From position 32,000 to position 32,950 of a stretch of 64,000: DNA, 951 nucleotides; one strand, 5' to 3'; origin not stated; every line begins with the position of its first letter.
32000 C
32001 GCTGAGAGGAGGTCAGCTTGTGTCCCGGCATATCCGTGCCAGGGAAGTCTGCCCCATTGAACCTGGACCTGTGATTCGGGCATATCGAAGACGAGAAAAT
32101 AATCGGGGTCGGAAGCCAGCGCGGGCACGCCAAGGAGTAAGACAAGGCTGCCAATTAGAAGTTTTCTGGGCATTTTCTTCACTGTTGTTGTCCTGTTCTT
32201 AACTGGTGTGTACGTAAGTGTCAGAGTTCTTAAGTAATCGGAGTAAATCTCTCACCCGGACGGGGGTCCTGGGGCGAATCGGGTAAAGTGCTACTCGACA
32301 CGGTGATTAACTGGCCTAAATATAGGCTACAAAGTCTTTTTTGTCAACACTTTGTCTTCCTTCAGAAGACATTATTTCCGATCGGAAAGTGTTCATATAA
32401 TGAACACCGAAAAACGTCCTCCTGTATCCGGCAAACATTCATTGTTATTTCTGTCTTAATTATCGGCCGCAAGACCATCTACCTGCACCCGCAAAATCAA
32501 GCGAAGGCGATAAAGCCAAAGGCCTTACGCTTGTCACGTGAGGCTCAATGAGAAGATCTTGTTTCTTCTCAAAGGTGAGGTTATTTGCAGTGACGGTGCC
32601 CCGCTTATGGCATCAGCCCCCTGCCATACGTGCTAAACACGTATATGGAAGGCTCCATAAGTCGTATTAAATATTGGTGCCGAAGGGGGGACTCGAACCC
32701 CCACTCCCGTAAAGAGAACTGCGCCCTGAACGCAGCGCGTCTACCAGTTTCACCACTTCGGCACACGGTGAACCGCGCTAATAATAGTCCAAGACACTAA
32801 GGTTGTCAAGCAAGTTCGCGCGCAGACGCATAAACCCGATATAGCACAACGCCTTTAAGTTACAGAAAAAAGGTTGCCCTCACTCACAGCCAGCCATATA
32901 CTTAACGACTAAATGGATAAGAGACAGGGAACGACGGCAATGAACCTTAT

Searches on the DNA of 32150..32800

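Call 30: search_rna_families(source=window, start=32150, end=32800, threshold=evalue, max_evalue=1)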
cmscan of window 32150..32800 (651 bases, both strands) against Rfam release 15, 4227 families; matches with E-value up to 1: 2.
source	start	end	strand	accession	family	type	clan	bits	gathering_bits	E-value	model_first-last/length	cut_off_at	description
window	32678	32762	-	RF00005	tRNA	Gene; tRNA;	CL00001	48.1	29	3.5e-09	1-71/71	no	tRNA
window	32679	32725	-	RF01684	mascRNA-menRNA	Gene;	-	17.5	42.5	0.95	1-56/56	no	MALAT1-associated small cytoplasmic RNA/MEN beta RNA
